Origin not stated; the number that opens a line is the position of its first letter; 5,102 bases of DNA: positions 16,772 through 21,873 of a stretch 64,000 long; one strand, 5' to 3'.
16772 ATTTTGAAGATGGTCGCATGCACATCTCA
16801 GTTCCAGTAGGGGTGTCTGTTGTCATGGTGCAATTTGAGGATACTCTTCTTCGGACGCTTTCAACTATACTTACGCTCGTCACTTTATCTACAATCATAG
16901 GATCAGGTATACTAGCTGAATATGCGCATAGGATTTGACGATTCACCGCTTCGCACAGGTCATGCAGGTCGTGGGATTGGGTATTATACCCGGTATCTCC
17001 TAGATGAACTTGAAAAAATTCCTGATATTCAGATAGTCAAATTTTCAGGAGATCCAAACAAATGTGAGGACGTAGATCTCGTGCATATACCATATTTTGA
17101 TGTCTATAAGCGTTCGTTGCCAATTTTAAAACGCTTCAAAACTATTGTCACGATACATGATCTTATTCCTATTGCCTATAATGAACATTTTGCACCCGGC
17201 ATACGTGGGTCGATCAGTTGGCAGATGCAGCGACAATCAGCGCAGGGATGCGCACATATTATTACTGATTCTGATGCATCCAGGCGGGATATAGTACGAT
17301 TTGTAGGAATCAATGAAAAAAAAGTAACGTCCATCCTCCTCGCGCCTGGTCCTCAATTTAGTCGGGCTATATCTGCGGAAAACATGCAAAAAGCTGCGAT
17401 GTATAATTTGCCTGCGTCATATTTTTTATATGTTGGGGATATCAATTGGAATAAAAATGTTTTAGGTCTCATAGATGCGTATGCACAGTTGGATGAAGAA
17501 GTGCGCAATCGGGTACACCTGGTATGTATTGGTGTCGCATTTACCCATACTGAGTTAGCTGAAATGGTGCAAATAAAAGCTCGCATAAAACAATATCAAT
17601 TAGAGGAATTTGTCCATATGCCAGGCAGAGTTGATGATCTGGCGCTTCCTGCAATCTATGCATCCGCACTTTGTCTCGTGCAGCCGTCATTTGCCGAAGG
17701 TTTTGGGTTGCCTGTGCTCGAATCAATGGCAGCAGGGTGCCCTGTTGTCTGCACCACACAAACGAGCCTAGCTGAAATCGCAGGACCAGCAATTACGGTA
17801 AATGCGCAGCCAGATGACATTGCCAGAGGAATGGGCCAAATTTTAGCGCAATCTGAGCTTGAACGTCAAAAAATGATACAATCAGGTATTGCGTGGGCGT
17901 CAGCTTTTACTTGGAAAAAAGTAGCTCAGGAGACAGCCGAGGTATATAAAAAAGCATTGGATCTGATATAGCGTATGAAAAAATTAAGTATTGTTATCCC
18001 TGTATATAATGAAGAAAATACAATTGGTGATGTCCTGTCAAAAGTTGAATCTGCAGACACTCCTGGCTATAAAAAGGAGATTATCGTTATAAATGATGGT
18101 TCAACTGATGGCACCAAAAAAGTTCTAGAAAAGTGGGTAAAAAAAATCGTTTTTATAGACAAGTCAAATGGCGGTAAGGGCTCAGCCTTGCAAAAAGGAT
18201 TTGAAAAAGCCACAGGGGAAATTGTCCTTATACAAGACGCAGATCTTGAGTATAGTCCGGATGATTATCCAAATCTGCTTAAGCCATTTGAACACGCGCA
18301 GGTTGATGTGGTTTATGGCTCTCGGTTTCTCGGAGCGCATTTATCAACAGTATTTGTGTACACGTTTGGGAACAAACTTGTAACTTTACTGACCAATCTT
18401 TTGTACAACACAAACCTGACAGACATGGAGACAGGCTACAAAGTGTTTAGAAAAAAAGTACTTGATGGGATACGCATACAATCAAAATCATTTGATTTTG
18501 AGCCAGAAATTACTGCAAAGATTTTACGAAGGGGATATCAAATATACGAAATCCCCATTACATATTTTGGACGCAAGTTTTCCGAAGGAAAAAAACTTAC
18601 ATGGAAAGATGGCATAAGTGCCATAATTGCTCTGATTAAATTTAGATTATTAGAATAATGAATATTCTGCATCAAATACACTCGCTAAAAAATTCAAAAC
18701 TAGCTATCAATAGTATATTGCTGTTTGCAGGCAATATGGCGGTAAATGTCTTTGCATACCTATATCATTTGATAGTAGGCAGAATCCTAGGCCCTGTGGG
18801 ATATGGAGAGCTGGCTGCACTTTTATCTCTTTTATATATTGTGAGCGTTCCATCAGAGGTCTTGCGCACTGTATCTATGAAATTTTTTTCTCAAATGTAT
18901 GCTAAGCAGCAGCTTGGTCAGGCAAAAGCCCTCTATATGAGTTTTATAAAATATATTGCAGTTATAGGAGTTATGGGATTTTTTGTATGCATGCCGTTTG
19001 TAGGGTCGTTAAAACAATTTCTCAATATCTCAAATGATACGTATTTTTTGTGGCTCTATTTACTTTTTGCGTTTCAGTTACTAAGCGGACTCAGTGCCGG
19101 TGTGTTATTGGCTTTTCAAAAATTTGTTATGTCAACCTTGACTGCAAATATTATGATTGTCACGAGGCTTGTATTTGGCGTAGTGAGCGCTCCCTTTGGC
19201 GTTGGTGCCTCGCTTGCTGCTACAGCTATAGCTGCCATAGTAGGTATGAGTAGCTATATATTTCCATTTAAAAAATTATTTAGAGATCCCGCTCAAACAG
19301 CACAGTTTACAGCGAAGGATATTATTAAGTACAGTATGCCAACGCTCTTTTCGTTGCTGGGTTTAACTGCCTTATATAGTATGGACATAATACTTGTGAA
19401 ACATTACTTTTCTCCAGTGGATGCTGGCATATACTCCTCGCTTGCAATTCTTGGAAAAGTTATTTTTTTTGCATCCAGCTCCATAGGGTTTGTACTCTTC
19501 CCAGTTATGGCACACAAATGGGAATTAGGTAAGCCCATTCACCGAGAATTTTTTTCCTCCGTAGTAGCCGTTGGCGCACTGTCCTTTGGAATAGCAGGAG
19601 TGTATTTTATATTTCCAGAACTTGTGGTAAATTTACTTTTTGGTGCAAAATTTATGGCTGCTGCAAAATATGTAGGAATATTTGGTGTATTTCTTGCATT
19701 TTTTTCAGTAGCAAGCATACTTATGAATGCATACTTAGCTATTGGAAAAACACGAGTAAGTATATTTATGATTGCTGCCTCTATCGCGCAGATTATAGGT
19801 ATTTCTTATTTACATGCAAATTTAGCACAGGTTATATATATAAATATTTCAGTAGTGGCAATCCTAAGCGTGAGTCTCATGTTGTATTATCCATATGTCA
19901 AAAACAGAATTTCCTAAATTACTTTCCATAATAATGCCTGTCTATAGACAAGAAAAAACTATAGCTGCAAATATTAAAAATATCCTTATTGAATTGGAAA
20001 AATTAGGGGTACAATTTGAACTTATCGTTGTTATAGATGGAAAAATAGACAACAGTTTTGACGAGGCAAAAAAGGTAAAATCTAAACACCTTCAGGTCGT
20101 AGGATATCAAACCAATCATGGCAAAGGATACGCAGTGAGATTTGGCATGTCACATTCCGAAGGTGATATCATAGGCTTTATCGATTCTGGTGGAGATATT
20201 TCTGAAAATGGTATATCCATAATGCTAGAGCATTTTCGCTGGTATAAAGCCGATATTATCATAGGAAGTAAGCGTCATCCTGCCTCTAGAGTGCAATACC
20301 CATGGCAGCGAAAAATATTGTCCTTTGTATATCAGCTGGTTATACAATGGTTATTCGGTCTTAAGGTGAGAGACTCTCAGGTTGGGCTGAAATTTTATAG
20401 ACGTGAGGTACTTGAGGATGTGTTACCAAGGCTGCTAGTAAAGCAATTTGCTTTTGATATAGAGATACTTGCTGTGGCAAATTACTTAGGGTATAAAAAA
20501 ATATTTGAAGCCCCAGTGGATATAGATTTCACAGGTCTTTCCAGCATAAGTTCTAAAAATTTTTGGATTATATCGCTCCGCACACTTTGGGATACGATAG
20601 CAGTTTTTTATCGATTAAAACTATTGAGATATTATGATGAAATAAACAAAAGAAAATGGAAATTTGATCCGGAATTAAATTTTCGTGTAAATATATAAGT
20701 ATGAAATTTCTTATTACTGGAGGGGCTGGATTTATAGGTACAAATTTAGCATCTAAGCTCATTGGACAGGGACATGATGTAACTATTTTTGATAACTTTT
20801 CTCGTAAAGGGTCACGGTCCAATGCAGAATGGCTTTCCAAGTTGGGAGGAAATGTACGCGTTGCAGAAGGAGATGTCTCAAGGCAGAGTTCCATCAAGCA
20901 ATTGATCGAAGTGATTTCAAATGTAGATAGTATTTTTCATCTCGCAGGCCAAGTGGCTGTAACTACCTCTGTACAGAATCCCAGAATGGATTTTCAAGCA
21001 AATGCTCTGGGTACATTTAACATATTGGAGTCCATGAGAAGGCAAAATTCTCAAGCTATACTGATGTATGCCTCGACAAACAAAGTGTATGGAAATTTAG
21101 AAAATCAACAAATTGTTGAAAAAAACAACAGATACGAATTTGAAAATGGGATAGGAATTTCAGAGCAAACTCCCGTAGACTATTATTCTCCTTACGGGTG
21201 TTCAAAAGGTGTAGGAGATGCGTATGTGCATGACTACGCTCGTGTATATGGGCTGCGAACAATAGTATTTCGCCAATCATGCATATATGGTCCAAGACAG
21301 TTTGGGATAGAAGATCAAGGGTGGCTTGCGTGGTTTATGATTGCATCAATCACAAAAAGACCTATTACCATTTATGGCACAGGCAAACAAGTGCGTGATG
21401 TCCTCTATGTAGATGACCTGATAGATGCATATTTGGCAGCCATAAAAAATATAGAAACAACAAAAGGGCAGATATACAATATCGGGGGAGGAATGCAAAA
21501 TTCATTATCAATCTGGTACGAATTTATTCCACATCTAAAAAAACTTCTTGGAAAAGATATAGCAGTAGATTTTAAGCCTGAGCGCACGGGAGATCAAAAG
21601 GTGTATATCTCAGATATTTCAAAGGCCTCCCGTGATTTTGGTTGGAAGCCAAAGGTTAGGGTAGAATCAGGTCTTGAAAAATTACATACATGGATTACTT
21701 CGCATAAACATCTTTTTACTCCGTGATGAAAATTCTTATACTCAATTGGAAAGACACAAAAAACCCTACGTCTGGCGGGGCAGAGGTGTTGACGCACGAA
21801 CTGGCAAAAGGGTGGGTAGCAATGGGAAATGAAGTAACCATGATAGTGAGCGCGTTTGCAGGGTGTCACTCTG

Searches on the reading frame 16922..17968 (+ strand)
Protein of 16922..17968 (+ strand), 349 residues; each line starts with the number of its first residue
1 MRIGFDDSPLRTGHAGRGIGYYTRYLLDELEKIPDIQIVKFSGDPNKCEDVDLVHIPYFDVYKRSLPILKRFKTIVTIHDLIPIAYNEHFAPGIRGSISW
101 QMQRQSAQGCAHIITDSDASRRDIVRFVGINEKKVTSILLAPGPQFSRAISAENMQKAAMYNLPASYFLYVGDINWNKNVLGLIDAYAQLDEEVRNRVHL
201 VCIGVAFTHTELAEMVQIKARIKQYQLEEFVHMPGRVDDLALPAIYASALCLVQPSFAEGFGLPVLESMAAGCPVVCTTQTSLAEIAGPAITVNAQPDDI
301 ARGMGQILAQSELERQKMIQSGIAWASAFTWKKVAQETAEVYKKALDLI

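Call 55: search_protein_families(library=pfam, proteins=[window:16922-17968:+], max_evalue=0.001)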
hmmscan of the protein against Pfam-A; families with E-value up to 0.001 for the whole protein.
window:16922-17968:+ (349 aa): 6 families
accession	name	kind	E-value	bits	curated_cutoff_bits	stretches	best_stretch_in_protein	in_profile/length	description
PF00534.26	Glycos_transf_1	-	3.6e-28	98.7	26.4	1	166-322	16-169/172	Glycosyl transferases group 1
PF13692.12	Glyco_trans_1_4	-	1.9e-22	80.5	27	1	167-309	3-141/142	Glycosyl transferases group 1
PF20706.3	GT4-conflict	-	5.1e-09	36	26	1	167-286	199-319/385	Family 4 Glycosyltransferase in conflict systems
PF13439.12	Glyco_transf_4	-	2.4e-08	34.6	28.5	1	49-138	71-162/170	Glycosyltransferase Family 4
PF13579.12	Glyco_trans_4_4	-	4.9e-05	24.2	29.7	0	51-136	72-153/158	Glycosyl transferase 4-like domain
PF13524.12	Glyco_trans_1_2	-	6.7e-05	23.3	25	1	231-337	29-141/144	Glycosyl transferase-like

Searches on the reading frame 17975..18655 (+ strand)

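Call 55: search_protein_families(library=pfam, proteins=[window:17975-18655:+], max_evalue=0.001)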
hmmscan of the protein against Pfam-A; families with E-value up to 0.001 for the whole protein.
window:17975-18655:+ (227 aa): 3 families
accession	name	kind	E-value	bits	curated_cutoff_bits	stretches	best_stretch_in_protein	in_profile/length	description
PF00535.33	Glycos_transf_2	-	3.2e-35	122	23.3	1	5-164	1-165/168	Glycosyl transferase family 2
PF10111.15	Glyco_tranf_2_2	-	3.1e-09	37.2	27.3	1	5-103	1-104/276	Glycosyltransferase like family 2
PF13641.12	Glyco_tranf_2_3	-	2.1e-08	34.9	27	1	4-142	3-138/230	Glycosyltransferase like family 2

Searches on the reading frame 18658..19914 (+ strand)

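Call 55: search_protein_families(library=pfam, proteins=[window:18658-19914:+], max_evalue=0.001)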
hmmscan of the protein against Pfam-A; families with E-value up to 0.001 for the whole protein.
window:18658-19914:+ (419 aa): 2 families
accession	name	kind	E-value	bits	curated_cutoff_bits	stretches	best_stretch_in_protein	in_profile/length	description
PF01943.22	Polysacc_synt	-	6e-09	36.2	28.2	1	18-285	4-271/274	Polysaccharide biosynthesis protein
PF13440.11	Polysacc_synt_3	-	5e-06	26.4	23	1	151-335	109-291/293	Polysaccharide biosynthesis protein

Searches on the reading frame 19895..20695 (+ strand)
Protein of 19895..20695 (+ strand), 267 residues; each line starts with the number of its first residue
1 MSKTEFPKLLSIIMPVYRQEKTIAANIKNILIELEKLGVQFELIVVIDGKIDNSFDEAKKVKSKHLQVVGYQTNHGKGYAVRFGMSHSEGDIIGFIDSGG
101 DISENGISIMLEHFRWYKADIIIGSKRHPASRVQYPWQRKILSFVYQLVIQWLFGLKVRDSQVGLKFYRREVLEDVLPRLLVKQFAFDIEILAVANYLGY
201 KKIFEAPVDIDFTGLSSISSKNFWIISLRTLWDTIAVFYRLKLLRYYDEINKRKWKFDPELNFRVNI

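Call 71: search_protein_families(library=pfam, proteins=[window:19895-20695:+], max_evalue=0.001)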
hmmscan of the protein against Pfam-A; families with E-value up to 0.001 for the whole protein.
window:19895-20695:+ (267 aa): 2 families
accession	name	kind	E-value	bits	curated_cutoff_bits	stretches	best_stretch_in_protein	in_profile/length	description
PF00535.33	Glycos_transf_2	-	2.4e-18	67.1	23.3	1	11-176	1-167/168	Glycosyl transferase family 2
PF10111.15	Glyco_tranf_2_2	-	1.5e-05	25.1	27.3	1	11-106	1-98/276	Glycosyltransferase like family 2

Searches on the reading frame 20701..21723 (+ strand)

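Call 71: search_protein_families(library=pfam, proteins=[window:20701-21723:+], max_evalue=0.001)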
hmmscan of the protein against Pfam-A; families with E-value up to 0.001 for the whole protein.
window:20701-21723:+ (341 aa): 10 families
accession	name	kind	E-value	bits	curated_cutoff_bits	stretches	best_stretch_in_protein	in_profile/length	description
PF16363.11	GDP_Man_Dehyd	-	1.2e-53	183.2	27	1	4-327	1-331/332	GDP-mannose 4,6 dehydratase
PF01370.27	Epimerase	-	8e-51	173.2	20.9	1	4-262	2-240/240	NAD dependent epimerase/dehydratase family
PF01073.25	3Beta_HSD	-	1.6e-19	70.5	22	1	4-255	1-236/280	3-beta hydroxysteroid dehydrogenase/isomerase family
PF07993.18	NAD_binding_4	-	1.7e-17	63.9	20.1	1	5-241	1-255/258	Male sterility protein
PF08659.16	KR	-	5e-11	43.3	22.6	1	3-134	3-145/180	KR domain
PF04321.23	RmlD_sub_bind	-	5.3e-10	39.3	27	1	1-252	1-201/287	RmlD substrate binding domain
PF02719.21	Polysacc_synt_2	-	1.6e-08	34.5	20.2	1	4-129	2-131/293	Polysaccharide biosynthesis protein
PF00106.31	adh_short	-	1e-07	32.1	26.6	1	4-126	4-137/195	short chain dehydrogenase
PF13460.12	NAD_binding_10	-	0.00012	22.4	27.2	1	7-126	1-99/184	NAD(P)H-binding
PF13561.12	adh_short_C2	-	0.00049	20.2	27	0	12-107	8-110/236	Enoyl-(Acyl carrier protein) reductase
